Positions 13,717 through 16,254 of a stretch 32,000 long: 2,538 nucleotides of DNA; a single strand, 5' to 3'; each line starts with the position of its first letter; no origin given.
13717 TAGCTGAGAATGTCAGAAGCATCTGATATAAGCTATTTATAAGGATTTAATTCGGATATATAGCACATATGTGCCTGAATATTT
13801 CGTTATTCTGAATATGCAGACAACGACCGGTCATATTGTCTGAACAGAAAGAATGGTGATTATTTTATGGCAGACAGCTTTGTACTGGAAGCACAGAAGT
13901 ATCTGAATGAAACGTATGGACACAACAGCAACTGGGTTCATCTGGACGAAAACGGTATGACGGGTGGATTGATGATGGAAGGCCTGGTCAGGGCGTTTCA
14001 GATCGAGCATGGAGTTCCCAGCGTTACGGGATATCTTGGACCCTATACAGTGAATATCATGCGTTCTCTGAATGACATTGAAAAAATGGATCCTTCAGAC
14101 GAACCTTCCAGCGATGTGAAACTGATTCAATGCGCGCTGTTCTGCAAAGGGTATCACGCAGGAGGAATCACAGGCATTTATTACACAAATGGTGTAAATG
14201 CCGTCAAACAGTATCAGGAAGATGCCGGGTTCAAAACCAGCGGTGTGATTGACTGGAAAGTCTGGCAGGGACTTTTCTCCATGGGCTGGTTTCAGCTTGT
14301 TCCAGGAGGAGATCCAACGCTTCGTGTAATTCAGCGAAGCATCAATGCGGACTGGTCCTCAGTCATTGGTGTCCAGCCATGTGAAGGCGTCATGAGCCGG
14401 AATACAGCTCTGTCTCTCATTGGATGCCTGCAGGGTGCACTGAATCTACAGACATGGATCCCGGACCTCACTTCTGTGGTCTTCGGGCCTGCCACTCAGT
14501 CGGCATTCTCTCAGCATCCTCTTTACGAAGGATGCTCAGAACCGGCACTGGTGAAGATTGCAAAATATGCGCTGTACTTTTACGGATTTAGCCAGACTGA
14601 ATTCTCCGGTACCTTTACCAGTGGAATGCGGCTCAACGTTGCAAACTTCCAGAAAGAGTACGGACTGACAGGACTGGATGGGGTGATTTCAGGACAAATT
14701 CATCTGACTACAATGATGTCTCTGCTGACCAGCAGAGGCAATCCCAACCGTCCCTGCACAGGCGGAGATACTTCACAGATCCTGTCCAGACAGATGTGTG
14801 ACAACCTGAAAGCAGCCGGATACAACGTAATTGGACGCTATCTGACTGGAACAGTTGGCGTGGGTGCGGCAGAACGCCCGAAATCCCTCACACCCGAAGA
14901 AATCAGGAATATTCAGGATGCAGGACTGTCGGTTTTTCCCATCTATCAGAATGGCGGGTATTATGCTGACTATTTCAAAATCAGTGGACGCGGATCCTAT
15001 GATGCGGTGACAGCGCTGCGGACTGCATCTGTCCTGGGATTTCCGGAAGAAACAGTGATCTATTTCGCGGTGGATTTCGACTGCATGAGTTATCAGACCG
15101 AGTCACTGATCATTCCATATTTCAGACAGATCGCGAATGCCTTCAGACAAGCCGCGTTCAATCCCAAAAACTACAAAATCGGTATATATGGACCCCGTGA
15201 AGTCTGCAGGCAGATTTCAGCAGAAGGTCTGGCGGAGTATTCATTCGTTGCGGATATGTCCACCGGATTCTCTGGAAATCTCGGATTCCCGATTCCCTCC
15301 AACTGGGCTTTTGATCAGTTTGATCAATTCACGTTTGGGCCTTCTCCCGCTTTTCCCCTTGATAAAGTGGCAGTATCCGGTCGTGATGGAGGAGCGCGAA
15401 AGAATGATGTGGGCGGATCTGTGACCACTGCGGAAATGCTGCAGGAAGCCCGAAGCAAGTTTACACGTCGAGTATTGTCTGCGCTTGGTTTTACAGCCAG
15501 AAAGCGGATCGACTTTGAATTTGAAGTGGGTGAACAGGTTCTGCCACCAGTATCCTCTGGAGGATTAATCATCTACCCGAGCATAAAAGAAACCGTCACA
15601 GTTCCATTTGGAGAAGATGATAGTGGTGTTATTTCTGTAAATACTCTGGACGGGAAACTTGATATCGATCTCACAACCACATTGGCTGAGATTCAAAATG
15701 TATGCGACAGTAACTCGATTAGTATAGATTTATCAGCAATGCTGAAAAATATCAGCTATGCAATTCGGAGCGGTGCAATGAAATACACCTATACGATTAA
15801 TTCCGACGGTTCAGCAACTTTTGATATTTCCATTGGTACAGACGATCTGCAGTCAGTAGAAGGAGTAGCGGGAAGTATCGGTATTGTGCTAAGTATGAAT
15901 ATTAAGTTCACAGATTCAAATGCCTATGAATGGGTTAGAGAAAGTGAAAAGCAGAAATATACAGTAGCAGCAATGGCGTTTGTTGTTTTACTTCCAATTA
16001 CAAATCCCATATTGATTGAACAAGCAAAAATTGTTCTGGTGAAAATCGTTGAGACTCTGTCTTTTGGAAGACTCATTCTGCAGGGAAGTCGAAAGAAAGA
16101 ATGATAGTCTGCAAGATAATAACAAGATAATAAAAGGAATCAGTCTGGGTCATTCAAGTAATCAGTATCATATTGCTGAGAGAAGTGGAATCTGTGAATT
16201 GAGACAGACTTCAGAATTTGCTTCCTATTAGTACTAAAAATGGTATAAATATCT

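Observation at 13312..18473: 5.1-kb low-GC island bounded by a 17-nt direct repeat, with no recombinase and a coherent but unrecognised cargo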

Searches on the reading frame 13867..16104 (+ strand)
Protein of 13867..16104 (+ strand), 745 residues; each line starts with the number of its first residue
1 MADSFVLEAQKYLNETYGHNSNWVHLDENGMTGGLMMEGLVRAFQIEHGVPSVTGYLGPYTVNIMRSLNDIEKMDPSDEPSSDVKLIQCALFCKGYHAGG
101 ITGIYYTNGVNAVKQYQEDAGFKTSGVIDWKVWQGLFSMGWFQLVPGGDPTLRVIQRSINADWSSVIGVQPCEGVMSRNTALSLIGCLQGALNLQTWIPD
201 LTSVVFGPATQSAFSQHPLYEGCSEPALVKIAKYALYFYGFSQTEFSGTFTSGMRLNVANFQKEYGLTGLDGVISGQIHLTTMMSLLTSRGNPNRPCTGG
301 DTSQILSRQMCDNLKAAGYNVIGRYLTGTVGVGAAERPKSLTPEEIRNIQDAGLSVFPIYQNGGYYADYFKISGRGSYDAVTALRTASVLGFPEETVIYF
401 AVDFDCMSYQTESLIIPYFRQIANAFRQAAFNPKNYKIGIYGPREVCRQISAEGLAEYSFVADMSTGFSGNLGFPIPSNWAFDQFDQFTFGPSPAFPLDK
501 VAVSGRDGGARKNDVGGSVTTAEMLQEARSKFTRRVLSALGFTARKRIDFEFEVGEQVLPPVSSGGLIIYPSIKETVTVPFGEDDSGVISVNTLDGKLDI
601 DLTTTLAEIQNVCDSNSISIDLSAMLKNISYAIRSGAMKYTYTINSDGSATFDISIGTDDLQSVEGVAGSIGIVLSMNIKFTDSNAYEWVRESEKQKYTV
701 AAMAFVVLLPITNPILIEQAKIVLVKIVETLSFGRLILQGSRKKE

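Call 4: search_protein_families(library=pfam, proteins=[window:13867-16104:+], max_evalue=0.1)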
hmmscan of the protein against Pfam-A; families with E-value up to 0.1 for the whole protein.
window:13867-16104:+ (745 aa): 2 families
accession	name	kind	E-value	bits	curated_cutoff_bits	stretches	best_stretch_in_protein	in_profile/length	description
PF08924.17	Rv2525c_GlyHyd-like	-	2.3e-44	152.3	27.2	1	313-482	2-155/198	Rv2525c-like, glycoside hydrolase-like domain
PF01471.23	PG_binding_1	-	5.5e-21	74.9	23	3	81-134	2-55/57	Putative peptidoglycan binding domain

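Call 15: find_homologous_proteins(query=window:13867-16104:+)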
Query window:13867-16104:+ (745 aa): 1671 proteins with E <= 0.001 among 8000 candidates; the best 120 are listed.
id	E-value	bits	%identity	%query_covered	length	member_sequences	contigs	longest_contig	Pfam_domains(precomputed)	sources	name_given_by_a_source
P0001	0.0e+0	1660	98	100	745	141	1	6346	PF01471.24,PF08924.18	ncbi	-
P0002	0.0e+0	1448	88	95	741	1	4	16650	PF01471.24,PF08924.18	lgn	-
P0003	0.0e+0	1353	82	95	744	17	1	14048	PF01471.24,PF08924.18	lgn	-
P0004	0.0e+0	1129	87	77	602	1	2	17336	PF08924.18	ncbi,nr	ncbi:glycoside hydrolase domain-containing protein [Faecalibaculum rodentium]|nr:glycoside hydrolase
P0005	6.8e-269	912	84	65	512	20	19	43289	PF08924.18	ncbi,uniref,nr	ncbi:glycoside hydrolase domain-containing protein [Faecalibaculum rodentium]|uniref:glycoside hydro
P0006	4.3e-222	757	50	94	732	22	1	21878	PF01471.24,PF08924.18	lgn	-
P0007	3.1e-217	741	50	97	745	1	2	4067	PF01471.24,PF08924.18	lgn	-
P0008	3.8e-214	731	50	93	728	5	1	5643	PF01471.24,PF08924.18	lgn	-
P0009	9.6e-213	726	49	96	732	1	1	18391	PF01471.24,PF08924.18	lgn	-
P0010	1.9e-212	725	52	90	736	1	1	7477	PF01471.24,PF08924.18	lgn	-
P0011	2.0e-212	725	50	92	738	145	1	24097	PF01471.24,PF08924.18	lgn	-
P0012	2.0e-212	725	50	96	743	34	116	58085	PF01471.24,PF08924.18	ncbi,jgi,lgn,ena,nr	ncbi:glycoside hydrolase domain-containing protein [Dubosiella newyorkensis]|nr:glycoside hydrolase 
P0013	1.0e-211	723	49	95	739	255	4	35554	PF01471.24,PF08924.18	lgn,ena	-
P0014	3.7e-211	721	51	90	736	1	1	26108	PF01471.24,PF08924.18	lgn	-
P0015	5.2e-211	721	49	95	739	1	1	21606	PF01471.24,PF08924.18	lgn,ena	-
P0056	6.2e-181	621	47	92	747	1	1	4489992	PF01471.24,PF08924.18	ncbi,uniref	ncbi:glycoside hydrolase domain-containing protein [Lacrimispora sp. BS-2]|uniref:Glycoside hydrolas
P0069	4.0e-177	609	45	93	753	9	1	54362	PF01471.24,PF08924.18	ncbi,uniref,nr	ncbi:glycoside hydrolase domain-containing protein [Lachnospira multipara]|uniref:Peptidoglycan-bind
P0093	1.9e-172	593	43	96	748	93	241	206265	PF01471.24,PF08924.18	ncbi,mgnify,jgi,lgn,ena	mgnify:FL=1|jgi:uncharacterized protein ybfG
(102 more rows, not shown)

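Call 17: find_encoding_contigs(protein=P0012, flank=8000, max_places=3)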
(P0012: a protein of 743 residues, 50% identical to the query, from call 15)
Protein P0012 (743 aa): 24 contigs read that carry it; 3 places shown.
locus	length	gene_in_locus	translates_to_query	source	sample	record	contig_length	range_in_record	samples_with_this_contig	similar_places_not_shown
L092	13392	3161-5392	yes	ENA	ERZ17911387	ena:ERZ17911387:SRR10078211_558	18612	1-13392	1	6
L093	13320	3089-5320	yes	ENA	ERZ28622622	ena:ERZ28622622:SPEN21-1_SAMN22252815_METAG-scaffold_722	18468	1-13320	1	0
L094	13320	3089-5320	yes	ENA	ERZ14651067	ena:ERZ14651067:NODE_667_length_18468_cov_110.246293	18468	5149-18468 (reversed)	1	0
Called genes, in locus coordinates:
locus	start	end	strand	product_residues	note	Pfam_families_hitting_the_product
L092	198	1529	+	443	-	PF00664:ABC_membrane, PF00005:ABC_tran, PF13304:AAA_21 (faint), PF02463:SMC_N (weak)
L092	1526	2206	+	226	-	-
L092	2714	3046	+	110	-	PF05263:DUF722 (weak), PF04545:Sigma70_r4 (faint)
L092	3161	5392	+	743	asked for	PF01471:PG_binding_1 (weak), PF08924:Rv2525c_GlyHyd-like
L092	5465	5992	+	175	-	-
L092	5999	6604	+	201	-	-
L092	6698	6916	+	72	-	PF13542:HTH_Tnp_ISL3 (weak), PF13518:HTH_28 (weak), PF13384:HTH_23 (faint)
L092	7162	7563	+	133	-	PF00665:rve (weak), PF13683:rve_3, PF13333:rve_2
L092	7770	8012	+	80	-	-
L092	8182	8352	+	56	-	-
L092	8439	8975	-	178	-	PF13420:Acetyltransf_4, PF00583:Acetyltransf_1, PF13508:Acetyltransf_7 (weak)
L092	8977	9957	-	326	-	PF01118:Semialdhyde_dh, PF02774:Semialdhyde_dhC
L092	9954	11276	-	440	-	PF00696:AA_kinase, PF13840:ACT_7 (faint), PF01842:ACT (weak), PF22468:ACT_9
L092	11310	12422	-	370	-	PF03447:NAD_binding_3, PF00742:Homoserine_dh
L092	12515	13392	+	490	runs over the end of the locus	PF14821:Thr_synth_N, PF00291:PALP, PF24857:THR4_C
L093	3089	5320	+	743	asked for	PF01471:PG_binding_1 (weak), PF08924:Rv2525c_GlyHyd-like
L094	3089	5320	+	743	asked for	PF01471:PG_binding_1 (weak), PF08924:Rv2525c_GlyHyd-like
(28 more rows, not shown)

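Call 18: find_encoding_contigs(protein=P0093, flank=8000, max_places=3)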
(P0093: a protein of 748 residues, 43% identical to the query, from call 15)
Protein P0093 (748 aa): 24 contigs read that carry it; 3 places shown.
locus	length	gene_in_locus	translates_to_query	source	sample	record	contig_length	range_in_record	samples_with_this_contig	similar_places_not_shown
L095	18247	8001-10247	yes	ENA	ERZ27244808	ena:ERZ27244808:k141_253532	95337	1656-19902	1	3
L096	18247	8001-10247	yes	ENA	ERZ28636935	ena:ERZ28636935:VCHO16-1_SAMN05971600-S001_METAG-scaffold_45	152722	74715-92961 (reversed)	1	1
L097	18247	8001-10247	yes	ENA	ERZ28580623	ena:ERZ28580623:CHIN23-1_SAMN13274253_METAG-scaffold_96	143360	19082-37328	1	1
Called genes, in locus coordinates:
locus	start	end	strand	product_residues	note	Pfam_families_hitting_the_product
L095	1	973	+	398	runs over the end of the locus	PF07905:PucR, PF17853:GGDEF_2 (weak), PF13556:HTH_30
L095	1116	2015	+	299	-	PF00497:SBP_bac_3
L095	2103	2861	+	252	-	PF00528:BPD_transp_1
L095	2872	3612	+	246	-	PF02463:SMC_N, PF13175:AAA_15 (faint), PF00005:ABC_tran, PF13304:AAA_21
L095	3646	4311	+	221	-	PF13189:Cytidylate_kin2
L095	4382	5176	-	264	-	PF00005:ABC_tran, PF02463:SMC_N (faint)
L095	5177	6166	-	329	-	PF02653:BPD_transp_2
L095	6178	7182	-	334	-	PF04392:ABC_sub_bind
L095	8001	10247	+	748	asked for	PF01471:PG_binding_1 (weak), PF08924:Rv2525c_GlyHyd-like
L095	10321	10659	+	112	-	-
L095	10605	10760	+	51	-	-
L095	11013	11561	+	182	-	PF01548:DEDD_Tnp_IS110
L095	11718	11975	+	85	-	-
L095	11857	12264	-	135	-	-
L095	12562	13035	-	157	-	PF05105:Phage_holin_4_1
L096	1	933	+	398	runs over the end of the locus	PF07905:PucR, PF17853:GGDEF_2 (weak), PF13556:HTH_30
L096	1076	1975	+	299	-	PF00497:SBP_bac_3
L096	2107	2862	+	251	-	PF00528:BPD_transp_1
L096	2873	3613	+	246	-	PF02463:SMC_N, PF13175:AAA_15 (faint), PF00005:ABC_tran, PF13304:AAA_21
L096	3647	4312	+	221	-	PF13189:Cytidylate_kin2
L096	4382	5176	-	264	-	PF00005:ABC_tran, PF02463:SMC_N (faint)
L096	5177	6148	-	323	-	PF02653:BPD_transp_2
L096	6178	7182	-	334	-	PF04392:ABC_sub_bind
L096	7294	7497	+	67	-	-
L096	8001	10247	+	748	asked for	PF01471:PG_binding_1 (weak), PF08924:Rv2525c_GlyHyd-like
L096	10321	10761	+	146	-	-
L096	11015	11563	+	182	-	PF01548:DEDD_Tnp_IS110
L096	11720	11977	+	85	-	-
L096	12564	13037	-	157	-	PF05105:Phage_holin_4_1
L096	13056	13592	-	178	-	-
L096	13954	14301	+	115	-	PF12844:HTH_19, PF13560:HTH_31, PF01381:HTH_3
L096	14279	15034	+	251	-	PF00072:Response_reg, PF04397:LytTR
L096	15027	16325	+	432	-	PF14501:HATPase_c_5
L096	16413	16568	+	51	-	-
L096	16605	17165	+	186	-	PF04647:AgrB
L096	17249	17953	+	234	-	-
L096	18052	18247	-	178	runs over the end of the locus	-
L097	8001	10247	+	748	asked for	PF01471:PG_binding_1 (weak), PF08924:Rv2525c_GlyHyd-like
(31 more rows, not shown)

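Call 19: search_protein_families(library=ncbifam, proteins=[window:13867-16104:+], max_evalue=1)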
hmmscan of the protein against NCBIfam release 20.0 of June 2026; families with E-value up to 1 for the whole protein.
window:13867-16104:+ (745 aa): 5 families
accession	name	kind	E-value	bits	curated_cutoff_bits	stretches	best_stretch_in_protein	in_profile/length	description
TIGR02869.1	spore_SleB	equivalog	1.6e-09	37.9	236.5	2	82-136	14-68/201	spore cortex-lytic enzyme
NF052336.1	PdgHdaseHSB100310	equivalog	6.4e-08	32.3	500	2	12-137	199-314/316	peptidoglycan hydrolase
NF052335.1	PdgHdaseHSB129560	equivalog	1.4e-06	27.8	500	2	36-136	233-328/330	peptidoglycan hydrolase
NF052377.1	lmo1851_S41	exception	3.9e-06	25.8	725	1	77-130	386-439/468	lmo1851 family serine protease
TIGR03979.1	His_Ser_Rich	equivalog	7.4e-06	26.1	121.65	1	80-132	130-182/190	His-Xaa-Ser repeat protein HxsA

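Call 20: search_protein_families(library=phrogs, proteins=[window:13867-16104:+], max_evalue=0.1)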
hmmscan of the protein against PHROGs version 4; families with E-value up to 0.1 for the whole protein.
window:13867-16104:+ (745 aa): 7 families
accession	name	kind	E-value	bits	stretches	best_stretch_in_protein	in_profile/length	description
phrog_15213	-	unknown function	1.9e-128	431.1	1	3-664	2-646/781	-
phrog_13480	-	lysis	4.1e-17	63.4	1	311-455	19-150/234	endolysin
phrog_1493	-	lysis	9.5e-05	22.7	1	82-137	248-306/394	endolysin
phrog_2649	-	lysis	0.00042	21.2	1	80-136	180-235/261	endolysin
phrog_1224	-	head and packaging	0.0045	17.3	1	79-135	282-338/438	endolysin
phrog_28089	-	lysis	0.0072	15.1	1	313-426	35-153/1141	endolysin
phrog_17214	-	lysis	0.0088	16.7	0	236-273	264-303/322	endolysin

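Call 21: search_protein_families(library=padloc, proteins=[window:13867-16104:+], max_evalue=0.1)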
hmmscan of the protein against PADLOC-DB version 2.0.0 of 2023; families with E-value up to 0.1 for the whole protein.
window:13867-16104:+ (745 aa): 0 families

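Call 22: search_dna_similar(query=window:13867-16104:+, collection=phages, mode=protein, max_rows=25)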
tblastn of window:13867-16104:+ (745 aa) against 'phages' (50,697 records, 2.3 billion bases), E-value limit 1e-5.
Records with a match: 4; places in all: 4; records where one place covers at least 80% of the query: 1.
Best place of each record, by identity: <60% 4.
By first word of the organism name: Gordonia 2; Bacteriophage 1; Alicyclobacillus 1.
By host as written in the record: Gordonia terrae 3612 2; - 1; Alicyclobacillus acidoterrestris MMB007 1.
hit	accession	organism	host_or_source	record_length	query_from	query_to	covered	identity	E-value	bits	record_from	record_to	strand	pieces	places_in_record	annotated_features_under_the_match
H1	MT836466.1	Bacteriophage sp.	human fecal samples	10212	1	709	95%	44.4%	9e-175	561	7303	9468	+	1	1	record has no annotation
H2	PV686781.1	Alicyclobacillus phage MMB025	Alicyclobacillus acidoterrestris MMB007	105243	301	457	21%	29.9%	9e-11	72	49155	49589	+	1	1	endolysin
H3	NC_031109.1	Gordonia phage Jumbo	Gordonia terrae 3612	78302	314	455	19%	31.5%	6e-6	56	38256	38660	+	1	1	28: endolysin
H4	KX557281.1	Gordonia phage Jumbo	Gordonia terrae 3612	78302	314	455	19%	31.5%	6e-6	56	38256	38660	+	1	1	28: endolysin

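Call 23: search_dna_similar(query=window:13867-16104:+, collection=plasmids, mode=protein, max_rows=25)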
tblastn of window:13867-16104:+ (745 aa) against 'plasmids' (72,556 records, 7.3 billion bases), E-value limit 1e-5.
Records with a match: 566; places in all: 607; records where one place covers at least 80% of the query: 122.
Best place of each record, by identity: <60% 566.
By first word of the organism name: Enterococcus 384; Lactiplantibacillus 71; Streptomyces 24; Lacticaseibacillus 22; Bacillus 13; Clostridium 8; Lactococcus 4; Furfurilactobacillus 4; Liquorilactobacillus 3; Staphylococcus 3; and 17 more.
By predicted mobility (MOB-suite, as given by PLSDB): non-mobilizable 223; mobilizable 184; conjugative 159.
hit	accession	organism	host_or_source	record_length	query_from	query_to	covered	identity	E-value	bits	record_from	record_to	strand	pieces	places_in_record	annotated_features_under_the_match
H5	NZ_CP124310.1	Clostridium baratii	-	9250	2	553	74%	46.6%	6e-160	520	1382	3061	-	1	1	glycoside hydrolase domain-containing protein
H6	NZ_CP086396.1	Lactococcus formosensis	cell culture,digestive tract of a ...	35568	1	679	91%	33.2%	2e-81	291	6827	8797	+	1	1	glycoside hydrolase domain-containing protein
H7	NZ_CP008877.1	Terribacillus goriensis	Cryptomeria japonica var. sinensis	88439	1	648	87%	34.4%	3e-86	306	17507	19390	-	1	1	glycoside hydrolase domain-containing protein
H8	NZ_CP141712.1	Lactococcus garvieae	Micropterus salmoides,cell culture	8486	1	678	91%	32.8%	8e-81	289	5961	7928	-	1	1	glycoside hydrolase domain-containing protein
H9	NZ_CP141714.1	Lactococcus garvieae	Micropterus salmoides,cell culture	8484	1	678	91%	32.8%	8e-81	289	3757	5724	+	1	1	glycoside hydrolase domain-containing protein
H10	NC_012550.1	Levilactobacillus brevis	Korean-type pickle Kimchi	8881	1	639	86%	34.6%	2e-88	311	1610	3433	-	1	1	glycoside hydrolase domain-containing protein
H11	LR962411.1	Enterococcus faecalis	-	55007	3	599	80%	37.0%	1e-97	339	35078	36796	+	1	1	none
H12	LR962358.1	Enterococcus faecalis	-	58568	3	599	80%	37.0%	1e-97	339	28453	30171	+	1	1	none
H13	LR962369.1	Enterococcus faecalis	-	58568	3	599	80%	37.0%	1e-97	339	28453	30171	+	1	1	none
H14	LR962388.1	Enterococcus faecalis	-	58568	3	599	80%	37.0%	1e-97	339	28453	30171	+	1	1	none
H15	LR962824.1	Enterococcus faecalis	-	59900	3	599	80%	37.0%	1e-97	339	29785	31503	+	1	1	none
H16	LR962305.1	Enterococcus faecalis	-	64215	3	599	80%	37.0%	1e-97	339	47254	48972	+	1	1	record has no annotation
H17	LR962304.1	Enterococcus faecalis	-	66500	3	599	80%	37.0%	1e-97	339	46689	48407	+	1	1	record has no annotation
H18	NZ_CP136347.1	Enterococcus faecalis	Homo sapiens,urine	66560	3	599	80%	37.0%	1e-97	339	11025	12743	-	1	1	glycoside hydrolase domain-containing protein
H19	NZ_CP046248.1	Enterococcus faecalis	Rhodnius prolixus,Pure culture,feces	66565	3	599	80%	37.0%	1e-97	339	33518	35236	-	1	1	glycoside hydrolase domain-containing protein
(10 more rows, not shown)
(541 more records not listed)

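Call 24: get_annotated_region(hit=H19, flank=6000)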
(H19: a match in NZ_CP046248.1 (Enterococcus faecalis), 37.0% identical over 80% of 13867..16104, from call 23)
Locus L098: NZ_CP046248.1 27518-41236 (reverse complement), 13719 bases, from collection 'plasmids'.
description: Enterococcus faecalis strain RF_1_1_25_1 plasmid pRFP1, complete sequence
organism: Enterococcus faecalis (NCBI taxid 1351)
taxonomy: Bacteria; Bacillota; Bacilli; Lactobacillales; Enterococcaceae; Enterococcus; Enterococcus faecalis
host: -; source: Rhodnius prolixus,Pure culture,feces; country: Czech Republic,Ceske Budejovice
typing (MOB-suite, as given by PLSDB): conjugative; replicon rep_cluster_180; relaxase MOBP; mating-pair formation MPF_T
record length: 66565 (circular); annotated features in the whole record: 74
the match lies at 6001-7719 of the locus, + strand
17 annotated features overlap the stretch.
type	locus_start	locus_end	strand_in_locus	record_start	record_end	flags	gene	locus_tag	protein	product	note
CDS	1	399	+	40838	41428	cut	-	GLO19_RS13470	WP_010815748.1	thermonuclease family protein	-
CDS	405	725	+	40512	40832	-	-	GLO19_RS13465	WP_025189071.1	hypothetical protein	-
CDS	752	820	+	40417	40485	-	-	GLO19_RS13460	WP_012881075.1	hypothetical protein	-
CDS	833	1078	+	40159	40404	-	-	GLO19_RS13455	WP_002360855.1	hypothetical protein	-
CDS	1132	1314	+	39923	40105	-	-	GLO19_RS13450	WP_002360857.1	hypothetical protein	-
CDS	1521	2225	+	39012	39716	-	-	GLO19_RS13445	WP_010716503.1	hypothetical protein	-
CDS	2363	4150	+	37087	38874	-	-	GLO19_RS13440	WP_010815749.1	peptidoglycan amidohydrolase family protein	-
CDS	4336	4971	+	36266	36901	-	bacL2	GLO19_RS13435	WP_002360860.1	BacL2 family protein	-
CDS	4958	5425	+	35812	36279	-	-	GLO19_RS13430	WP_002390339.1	phage holin family protein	-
CDS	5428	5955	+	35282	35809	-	-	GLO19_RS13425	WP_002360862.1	hypothetical protein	-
CDS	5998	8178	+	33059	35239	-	-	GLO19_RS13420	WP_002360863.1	glycoside hydrolase domain-containing protein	-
CDS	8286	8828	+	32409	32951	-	-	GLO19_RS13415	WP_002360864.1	hypothetical protein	-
CDS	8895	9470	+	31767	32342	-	-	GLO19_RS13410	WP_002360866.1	YcxB family protein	-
CDS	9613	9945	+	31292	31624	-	-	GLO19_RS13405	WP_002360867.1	hypothetical protein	-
CDS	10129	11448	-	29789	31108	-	-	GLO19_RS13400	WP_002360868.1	IS4 family transposase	-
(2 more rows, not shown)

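Call 25: get_annotated_region(hit=H5, flank=5000)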
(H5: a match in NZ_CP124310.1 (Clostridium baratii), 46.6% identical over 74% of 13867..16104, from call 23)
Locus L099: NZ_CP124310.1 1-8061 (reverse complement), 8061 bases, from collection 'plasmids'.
description: Clostridium baratii strain C201 plasmid unnamed4, complete sequence
organism: Clostridium baratii (NCBI taxid 1561)
taxonomy: Bacteria; Bacillota; Clostridia; Eubacteriales; Clostridiaceae; Clostridium; Clostridium baratii
host: -; source: -; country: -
typing (MOB-suite, as given by PLSDB): non-mobilizable; replicon rep_cluster_427
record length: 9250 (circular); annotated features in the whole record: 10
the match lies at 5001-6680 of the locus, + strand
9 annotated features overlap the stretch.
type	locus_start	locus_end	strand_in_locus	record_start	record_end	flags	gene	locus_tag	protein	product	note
CDS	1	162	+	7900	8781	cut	-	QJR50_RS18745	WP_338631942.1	hypothetical protein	-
CDS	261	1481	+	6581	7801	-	-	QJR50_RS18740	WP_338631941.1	DNA-binding response regulator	-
CDS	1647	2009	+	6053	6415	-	-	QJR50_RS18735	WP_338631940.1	hypothetical protein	-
CDS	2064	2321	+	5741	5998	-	-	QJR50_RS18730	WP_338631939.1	CopG family transcriptional regulator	-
CDS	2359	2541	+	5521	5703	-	-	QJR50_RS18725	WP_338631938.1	hypothetical protein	-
CDS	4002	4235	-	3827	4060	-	-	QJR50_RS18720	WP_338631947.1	BhlA/UviB family holin-like peptide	-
CDS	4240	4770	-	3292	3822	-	-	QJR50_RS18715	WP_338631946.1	sigma-70 family RNA polymerase sigma factor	GO:0006352 - DNA-templated transcription initiation [Evidence IEA]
CDS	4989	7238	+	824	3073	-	-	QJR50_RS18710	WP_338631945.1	glycoside hydrolase domain-containing protein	-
CDS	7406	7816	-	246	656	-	-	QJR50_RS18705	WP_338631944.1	hypothetical protein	-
